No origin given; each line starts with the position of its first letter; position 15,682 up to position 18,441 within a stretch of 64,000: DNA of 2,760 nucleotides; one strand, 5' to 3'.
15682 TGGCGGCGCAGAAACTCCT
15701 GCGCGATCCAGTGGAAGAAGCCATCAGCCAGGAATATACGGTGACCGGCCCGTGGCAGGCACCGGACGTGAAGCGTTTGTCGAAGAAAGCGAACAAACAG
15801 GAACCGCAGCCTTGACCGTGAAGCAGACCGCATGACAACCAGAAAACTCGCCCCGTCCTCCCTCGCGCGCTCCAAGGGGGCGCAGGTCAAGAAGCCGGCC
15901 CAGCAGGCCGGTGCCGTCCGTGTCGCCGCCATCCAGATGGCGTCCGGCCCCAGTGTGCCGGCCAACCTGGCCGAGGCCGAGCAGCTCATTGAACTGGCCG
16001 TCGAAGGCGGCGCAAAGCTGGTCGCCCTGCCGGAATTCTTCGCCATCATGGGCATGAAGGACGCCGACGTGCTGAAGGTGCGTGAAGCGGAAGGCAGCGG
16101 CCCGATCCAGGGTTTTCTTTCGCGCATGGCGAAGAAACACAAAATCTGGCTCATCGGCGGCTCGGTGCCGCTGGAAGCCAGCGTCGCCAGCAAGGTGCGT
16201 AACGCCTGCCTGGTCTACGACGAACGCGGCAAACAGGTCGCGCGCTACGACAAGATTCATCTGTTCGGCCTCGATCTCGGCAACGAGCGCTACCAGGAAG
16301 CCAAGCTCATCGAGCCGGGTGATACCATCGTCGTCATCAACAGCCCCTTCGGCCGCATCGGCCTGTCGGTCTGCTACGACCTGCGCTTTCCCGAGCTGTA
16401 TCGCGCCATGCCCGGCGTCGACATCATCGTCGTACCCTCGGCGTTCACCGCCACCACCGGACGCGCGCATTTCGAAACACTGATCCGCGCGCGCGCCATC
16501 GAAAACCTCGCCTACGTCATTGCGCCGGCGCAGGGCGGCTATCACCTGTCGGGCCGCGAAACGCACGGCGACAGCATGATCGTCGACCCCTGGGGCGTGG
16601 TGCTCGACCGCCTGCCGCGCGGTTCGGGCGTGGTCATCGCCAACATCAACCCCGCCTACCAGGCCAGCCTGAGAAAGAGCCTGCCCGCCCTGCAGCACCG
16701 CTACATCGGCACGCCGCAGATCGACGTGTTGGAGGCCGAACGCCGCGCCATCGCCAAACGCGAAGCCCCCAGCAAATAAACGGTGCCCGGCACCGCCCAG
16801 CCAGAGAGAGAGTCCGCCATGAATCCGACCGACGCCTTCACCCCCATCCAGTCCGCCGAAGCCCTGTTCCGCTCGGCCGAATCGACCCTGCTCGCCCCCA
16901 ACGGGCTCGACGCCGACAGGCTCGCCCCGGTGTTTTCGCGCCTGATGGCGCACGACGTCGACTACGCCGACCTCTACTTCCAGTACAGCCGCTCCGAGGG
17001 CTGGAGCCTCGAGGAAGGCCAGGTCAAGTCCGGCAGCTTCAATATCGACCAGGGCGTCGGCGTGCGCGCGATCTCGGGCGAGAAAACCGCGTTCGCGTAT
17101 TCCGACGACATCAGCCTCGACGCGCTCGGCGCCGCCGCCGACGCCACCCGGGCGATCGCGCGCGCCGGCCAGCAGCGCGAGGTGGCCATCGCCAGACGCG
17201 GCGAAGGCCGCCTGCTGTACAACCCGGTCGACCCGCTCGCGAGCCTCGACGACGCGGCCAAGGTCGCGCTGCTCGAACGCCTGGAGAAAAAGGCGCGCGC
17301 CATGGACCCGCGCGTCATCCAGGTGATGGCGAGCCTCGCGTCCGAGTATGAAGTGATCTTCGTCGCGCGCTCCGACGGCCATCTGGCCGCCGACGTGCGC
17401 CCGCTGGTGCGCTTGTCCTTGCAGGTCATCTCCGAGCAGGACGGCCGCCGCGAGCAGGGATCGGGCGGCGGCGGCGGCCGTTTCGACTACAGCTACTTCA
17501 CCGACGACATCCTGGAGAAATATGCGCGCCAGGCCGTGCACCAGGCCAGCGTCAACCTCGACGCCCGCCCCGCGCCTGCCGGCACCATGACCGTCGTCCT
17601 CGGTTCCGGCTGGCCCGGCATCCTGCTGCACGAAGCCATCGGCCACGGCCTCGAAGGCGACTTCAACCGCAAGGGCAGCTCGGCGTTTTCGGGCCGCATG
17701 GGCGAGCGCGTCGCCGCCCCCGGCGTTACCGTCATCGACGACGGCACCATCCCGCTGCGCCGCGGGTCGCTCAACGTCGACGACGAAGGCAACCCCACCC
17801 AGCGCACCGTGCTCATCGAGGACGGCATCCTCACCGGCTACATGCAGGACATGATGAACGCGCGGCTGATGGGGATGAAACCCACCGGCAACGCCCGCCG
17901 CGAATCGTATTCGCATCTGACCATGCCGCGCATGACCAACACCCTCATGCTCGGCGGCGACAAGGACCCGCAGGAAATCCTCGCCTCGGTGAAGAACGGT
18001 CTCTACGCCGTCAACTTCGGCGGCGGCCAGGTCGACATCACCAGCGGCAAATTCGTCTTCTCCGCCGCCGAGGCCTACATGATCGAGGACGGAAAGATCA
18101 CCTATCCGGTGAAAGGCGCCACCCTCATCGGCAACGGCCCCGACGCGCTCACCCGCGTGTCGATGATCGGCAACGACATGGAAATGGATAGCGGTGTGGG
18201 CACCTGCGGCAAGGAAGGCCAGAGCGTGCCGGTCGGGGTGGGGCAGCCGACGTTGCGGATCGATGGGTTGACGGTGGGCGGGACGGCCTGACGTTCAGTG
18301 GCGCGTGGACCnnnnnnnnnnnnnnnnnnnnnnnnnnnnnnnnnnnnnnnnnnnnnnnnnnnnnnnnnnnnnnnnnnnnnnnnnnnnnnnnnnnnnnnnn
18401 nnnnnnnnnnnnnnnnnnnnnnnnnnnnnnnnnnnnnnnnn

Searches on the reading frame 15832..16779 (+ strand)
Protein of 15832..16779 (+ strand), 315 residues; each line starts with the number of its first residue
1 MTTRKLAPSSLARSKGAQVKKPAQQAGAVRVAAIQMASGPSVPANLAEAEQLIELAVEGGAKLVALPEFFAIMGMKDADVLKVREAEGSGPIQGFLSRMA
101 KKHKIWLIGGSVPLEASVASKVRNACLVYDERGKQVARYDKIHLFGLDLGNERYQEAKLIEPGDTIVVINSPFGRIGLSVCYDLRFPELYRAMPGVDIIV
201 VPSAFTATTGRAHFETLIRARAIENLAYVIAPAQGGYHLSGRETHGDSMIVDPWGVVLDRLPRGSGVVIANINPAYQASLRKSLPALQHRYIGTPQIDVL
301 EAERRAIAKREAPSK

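Call 71: search_protein_families(library=pfam, proteins=[window:15832-16779:+], max_evalue=0.00001)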
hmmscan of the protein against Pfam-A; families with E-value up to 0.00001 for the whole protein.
window:15832-16779:+ (315 aa): 1 family
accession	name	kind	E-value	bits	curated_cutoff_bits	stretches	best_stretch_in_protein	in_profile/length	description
PF00795.27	CN_hydrolase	-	5e-54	183.8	23.2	1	30-281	1-255/256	Carbon-nitrogen hydrolase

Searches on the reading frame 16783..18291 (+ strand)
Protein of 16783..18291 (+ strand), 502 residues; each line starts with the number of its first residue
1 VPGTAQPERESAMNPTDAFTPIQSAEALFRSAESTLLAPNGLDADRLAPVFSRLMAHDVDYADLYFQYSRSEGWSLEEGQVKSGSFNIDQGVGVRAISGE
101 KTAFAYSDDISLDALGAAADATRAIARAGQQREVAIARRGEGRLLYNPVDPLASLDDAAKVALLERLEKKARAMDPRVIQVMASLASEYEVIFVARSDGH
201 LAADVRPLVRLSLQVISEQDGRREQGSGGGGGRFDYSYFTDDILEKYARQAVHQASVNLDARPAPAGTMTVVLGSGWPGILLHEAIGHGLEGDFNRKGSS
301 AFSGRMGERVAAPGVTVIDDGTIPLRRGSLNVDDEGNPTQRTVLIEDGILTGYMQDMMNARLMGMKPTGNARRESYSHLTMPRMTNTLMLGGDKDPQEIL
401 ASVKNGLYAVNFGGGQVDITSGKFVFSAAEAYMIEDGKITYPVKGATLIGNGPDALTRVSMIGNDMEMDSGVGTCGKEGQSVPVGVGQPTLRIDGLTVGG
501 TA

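Call 71: search_protein_families(library=pfam, proteins=[window:16783-18291:+], max_evalue=0.00001)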
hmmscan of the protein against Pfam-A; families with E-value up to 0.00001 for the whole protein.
window:16783-18291:+ (502 aa): 3 families
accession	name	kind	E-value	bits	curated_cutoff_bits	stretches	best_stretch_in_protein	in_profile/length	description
PF19289.4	PmbA_TldD_3rd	-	3.3e-70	236.1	22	1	267-500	2-220/220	PmbA/TldA metallopeptidase C-terminal domain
PF19290.4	PmbA_TldD_2nd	-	7e-22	78.4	20.9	1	151-259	2-109/109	PmbA/TldA metallopeptidase central domain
PF01523.21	PmbA_TldD_1st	-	7e-18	65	20.9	1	62-126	1-65/65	PmbA/TldA metallopeptidase domain 1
